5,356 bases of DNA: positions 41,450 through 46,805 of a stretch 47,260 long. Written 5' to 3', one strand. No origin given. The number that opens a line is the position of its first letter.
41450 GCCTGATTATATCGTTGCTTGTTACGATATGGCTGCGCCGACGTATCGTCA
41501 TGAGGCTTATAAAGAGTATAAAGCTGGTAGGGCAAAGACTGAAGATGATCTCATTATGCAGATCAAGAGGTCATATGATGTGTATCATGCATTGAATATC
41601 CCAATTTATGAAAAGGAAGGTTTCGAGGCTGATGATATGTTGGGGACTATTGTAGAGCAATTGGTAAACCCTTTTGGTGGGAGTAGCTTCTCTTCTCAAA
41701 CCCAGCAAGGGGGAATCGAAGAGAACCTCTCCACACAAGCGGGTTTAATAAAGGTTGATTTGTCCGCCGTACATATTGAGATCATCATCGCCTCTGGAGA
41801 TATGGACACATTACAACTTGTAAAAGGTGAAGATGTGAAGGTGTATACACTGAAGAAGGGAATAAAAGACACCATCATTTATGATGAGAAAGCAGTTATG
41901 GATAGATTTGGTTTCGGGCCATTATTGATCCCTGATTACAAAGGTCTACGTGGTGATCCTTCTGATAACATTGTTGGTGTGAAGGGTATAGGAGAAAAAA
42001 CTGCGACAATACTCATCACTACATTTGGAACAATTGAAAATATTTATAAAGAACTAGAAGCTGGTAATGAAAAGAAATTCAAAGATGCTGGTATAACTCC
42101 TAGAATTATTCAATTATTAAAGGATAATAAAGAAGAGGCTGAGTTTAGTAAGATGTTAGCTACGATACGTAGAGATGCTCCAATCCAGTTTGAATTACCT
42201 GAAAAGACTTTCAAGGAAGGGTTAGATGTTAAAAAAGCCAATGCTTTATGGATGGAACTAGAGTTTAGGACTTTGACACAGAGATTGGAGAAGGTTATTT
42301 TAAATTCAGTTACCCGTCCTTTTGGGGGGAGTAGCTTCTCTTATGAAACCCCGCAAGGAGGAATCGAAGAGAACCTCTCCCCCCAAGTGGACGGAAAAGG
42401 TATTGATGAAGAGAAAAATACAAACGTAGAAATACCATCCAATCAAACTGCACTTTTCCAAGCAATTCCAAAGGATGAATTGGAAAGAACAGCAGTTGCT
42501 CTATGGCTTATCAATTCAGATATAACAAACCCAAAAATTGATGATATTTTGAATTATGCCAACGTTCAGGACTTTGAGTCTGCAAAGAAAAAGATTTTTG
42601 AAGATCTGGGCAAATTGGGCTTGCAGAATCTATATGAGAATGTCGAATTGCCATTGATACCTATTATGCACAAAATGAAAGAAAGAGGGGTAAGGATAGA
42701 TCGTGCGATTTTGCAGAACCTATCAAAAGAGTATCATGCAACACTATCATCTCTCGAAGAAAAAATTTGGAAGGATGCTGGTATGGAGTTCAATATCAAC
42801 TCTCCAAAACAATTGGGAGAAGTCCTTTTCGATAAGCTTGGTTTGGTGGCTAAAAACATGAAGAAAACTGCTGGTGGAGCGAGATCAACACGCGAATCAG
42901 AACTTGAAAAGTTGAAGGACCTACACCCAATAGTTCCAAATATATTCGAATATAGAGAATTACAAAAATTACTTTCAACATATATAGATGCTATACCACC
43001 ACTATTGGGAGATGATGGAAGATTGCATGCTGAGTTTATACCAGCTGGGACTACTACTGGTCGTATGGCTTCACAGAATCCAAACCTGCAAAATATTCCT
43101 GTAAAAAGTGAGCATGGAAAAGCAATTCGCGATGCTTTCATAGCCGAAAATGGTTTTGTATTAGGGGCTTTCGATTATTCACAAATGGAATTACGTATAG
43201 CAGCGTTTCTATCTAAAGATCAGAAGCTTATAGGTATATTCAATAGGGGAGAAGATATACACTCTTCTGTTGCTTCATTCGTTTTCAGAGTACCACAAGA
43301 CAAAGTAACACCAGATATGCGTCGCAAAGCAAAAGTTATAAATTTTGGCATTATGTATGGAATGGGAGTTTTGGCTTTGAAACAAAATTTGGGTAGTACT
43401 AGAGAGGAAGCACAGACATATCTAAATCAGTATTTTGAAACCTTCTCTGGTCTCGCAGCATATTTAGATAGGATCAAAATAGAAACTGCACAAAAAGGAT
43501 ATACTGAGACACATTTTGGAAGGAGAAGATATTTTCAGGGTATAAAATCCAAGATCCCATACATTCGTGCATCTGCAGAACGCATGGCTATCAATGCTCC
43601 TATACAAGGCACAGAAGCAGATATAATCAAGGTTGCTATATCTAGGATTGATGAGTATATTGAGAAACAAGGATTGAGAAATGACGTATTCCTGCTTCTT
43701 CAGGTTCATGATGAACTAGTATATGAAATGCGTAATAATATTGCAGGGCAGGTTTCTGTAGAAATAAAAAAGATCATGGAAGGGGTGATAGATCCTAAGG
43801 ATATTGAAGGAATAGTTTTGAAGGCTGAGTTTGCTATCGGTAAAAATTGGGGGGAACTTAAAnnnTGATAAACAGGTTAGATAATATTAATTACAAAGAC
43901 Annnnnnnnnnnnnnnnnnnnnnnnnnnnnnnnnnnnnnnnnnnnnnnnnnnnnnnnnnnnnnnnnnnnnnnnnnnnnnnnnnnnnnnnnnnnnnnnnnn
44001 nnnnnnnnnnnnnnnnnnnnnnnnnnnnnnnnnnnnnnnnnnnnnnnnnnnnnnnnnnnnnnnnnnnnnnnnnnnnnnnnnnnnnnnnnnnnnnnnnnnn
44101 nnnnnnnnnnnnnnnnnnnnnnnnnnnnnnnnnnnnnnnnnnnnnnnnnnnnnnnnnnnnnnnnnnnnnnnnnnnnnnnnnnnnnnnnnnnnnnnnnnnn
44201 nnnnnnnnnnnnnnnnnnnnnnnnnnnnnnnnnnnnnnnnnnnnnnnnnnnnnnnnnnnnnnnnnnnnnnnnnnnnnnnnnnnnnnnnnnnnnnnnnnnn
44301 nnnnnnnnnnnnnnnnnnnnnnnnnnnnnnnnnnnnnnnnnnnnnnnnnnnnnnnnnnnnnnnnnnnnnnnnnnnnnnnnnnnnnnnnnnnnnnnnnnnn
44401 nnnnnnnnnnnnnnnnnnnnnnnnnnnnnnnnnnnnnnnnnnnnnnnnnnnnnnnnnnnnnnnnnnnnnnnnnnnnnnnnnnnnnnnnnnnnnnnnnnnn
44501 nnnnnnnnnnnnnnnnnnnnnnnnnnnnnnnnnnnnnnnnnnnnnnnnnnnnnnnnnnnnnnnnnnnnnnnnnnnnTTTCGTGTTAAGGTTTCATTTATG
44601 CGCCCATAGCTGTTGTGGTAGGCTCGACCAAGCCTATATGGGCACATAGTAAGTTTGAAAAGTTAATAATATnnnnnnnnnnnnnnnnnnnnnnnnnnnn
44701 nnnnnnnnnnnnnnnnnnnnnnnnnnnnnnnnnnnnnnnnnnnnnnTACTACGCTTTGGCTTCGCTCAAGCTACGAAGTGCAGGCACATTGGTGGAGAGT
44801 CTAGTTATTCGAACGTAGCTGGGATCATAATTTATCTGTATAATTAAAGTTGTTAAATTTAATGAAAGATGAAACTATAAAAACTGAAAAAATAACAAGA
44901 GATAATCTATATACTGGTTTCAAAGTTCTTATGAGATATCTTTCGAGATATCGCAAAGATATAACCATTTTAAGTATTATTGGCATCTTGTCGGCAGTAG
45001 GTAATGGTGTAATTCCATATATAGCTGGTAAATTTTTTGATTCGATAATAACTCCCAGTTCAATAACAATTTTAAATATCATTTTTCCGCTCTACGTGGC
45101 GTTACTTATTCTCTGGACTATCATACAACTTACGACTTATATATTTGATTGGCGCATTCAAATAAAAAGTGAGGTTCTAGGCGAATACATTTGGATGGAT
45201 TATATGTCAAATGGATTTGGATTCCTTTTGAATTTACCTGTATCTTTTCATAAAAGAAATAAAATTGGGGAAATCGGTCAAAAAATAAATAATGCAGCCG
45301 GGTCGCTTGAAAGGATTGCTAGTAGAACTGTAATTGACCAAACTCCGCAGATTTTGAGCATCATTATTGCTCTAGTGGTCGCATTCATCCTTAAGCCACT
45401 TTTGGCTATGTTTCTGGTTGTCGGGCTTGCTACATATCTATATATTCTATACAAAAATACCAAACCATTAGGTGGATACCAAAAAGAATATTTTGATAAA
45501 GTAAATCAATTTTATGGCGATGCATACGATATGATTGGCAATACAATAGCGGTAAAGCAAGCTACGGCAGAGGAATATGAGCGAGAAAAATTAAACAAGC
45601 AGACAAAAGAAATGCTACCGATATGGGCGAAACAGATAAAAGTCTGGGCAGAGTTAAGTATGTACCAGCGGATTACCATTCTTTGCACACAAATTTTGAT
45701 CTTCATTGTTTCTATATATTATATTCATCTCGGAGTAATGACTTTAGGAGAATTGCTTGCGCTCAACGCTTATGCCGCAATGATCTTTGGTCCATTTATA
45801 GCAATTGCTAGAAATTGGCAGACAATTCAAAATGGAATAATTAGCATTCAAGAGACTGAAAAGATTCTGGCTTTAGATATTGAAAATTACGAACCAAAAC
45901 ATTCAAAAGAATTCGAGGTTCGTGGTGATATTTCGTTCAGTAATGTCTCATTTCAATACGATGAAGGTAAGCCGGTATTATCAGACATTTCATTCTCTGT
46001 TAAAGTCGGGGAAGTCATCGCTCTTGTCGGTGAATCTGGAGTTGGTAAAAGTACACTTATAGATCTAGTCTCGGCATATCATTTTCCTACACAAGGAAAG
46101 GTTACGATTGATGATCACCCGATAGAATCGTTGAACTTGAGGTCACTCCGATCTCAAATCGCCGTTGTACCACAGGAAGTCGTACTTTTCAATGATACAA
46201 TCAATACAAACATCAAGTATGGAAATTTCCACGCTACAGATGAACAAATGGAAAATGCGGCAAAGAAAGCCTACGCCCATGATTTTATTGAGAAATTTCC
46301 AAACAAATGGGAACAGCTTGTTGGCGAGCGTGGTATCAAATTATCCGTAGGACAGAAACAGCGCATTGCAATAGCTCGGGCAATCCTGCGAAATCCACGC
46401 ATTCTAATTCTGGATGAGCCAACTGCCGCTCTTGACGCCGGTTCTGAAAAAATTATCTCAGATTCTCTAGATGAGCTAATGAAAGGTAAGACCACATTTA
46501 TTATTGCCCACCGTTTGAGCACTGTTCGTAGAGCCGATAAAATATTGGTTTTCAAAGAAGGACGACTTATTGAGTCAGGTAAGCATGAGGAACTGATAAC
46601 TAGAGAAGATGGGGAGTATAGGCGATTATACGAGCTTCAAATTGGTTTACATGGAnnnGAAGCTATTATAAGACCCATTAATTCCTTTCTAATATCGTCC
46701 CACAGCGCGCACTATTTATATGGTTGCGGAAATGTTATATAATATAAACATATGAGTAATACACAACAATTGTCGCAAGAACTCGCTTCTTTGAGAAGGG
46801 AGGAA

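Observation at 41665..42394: Two in-frame copies of a GC-rich ~80-nt palindromic element inside polA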

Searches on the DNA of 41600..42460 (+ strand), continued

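Call 101: search_with_rna_model(model_id=R1, sources=[L024, L025, L026, L027], max_evalue=10, show_alignments=3)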
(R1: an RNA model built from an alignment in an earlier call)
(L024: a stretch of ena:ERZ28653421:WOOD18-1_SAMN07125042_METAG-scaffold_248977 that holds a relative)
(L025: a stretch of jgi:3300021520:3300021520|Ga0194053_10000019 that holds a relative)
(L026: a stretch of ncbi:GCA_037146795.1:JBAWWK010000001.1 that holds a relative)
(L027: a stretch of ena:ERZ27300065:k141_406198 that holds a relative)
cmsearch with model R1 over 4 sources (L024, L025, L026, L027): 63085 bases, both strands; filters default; matches with E-value up to 10: 6.
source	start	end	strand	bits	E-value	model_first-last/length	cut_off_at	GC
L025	10434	10518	-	94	2.5e-23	1-87/87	no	0.61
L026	10434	10518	-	94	2.5e-23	1-87/87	no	0.61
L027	10434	10518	-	94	2.5e-23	1-87/87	no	0.61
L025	10434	10518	+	41.1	8.3e-09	1-87/87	no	0.61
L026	10434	10518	+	41.1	8.3e-09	1-87/87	no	0.61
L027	10434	10518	+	41.1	8.3e-09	1-87/87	no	0.61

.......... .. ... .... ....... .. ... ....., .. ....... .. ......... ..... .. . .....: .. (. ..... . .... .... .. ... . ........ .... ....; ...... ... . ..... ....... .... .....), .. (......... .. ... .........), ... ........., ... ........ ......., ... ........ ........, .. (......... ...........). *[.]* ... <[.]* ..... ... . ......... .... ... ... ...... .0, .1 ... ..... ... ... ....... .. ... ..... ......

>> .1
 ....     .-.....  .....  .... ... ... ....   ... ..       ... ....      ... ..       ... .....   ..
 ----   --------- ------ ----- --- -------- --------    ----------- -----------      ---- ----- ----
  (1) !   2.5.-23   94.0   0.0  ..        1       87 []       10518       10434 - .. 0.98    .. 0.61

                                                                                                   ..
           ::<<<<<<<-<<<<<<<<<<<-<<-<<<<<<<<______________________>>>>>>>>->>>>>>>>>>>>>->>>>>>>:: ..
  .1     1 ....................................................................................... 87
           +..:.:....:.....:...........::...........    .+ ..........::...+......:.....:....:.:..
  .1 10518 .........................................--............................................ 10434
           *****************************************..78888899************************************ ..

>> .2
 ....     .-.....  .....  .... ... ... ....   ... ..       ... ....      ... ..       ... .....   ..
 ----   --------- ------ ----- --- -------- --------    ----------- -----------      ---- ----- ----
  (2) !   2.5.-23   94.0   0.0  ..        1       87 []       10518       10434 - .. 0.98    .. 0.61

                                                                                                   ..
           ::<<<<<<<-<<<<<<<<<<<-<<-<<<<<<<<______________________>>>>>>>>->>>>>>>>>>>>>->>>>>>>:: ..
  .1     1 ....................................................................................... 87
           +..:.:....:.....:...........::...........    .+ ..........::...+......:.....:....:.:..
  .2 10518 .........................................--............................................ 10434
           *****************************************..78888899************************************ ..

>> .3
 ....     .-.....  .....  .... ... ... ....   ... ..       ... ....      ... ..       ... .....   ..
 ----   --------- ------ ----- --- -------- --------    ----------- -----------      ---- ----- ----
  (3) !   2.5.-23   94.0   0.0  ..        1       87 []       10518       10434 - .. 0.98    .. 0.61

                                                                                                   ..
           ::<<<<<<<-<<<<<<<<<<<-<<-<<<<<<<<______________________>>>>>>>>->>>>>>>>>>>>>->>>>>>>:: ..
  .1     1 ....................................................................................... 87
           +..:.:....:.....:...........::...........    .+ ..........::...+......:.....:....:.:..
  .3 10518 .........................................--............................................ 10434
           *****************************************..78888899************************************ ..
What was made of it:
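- TatD of L025-L027, scoring 94 bits (call 101).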

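Call 104: search_with_rna_model(model_id=R1, source=window, filters=off, max_evalue=10)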
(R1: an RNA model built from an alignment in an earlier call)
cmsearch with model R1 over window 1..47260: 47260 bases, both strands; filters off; matches with E-value up to 10: 17.
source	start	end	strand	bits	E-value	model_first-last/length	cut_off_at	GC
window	42311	42397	+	100.9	2.4e-25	1-87/87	no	0.54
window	41663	41749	+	95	1e-23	1-87/87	no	0.49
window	42311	42397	-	43.9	1.1e-09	1-87/87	no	0.54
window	41663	41749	-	27.9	2.5e-05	1-87/87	no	0.49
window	39483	39609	+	15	0.092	1-87/87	no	0.4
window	39490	39602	-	14.2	0.14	1-87/87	no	0.42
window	42802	42941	-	12.2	0.52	1-87/87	no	0.42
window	24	86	+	11.1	1.1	1-87/87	no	0.49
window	2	67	-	9.7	2.5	1-87/87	no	0.45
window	140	183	+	9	3.9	1-87/87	no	0.66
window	20847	20946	+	8.8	4.4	1-87/87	no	0.36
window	20847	20946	-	8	7.5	1-87/87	no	0.36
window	29967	30017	+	7.7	8.8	1-87/87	no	0.47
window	1273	1341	+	7.7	9.1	1-87/87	no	0.36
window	10302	10350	-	7.7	9.2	1-87/87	no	0.39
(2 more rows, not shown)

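Call 105: search_rna_families(source=window, start=41600, end=42460, threshold=evalue, max_evalue=1)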
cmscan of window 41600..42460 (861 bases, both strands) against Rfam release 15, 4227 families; matches with E-value up to 1: 0.
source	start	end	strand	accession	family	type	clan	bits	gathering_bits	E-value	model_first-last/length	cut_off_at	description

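Call 106: search_dna_similar(query=window:42300-42410:+, collection=plasmids, mode=distant, max_evalue=0.001, max_rows=10)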
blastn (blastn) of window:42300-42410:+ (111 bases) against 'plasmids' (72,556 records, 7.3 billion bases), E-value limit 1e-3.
No match.

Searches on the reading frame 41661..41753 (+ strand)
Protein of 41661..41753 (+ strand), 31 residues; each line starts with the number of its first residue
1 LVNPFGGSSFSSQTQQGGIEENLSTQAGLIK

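Call 56: search_protein_representatives(alignment_id=A4)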
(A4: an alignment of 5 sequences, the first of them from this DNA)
Query: 5 sequences, 31 profile positions. Proteins with E-value up to 0.001 (for the whole library): 4; up to 1e-10: 0; up to 1e-30: 0. The best 4 are listed.
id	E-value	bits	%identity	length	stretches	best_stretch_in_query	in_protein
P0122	2.3e-07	46.1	-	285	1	5-28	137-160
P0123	2.9e-06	42.6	-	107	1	1-29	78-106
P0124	3.8e-04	35.8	-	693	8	17-29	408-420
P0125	4.3e-04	35.7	-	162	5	22-30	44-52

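Call 58: find_encoding_contigs(protein=P0122, flank=10000, max_places=4)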
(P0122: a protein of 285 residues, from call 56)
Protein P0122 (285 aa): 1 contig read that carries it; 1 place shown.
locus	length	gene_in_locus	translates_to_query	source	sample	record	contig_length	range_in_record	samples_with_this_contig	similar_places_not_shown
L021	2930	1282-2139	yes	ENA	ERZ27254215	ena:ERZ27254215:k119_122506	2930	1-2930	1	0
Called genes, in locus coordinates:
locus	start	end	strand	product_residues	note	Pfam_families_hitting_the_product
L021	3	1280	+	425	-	?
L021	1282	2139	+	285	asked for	PF01026:TatD_DNase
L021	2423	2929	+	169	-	?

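Call 59: find_encoding_contigs(protein=P0123, flank=10000, max_places=4)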
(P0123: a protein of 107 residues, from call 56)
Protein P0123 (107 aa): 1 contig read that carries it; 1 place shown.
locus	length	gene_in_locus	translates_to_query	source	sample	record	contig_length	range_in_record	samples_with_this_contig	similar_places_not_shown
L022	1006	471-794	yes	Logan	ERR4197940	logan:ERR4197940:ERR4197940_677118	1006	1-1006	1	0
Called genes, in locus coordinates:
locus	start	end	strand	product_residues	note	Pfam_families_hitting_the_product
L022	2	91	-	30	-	?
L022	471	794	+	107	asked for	PF01565:FAD_binding_4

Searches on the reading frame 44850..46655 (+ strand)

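Call 87: search_protein_families(library=pfam, max_evalue=1e-8, proteins=[window:44850-46655:+])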
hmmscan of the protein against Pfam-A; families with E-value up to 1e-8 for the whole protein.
window:44850-46655:+ (602 aa): 2 families
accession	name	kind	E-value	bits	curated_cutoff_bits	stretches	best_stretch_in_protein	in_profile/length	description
PF00005.33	ABC_tran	-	4.7e-35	121.6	25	1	377-526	1-137/137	ABC transporter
PF00664.28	ABC_membrane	-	2e-27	97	28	1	41-316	4-274/274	ABC transporter transmembrane region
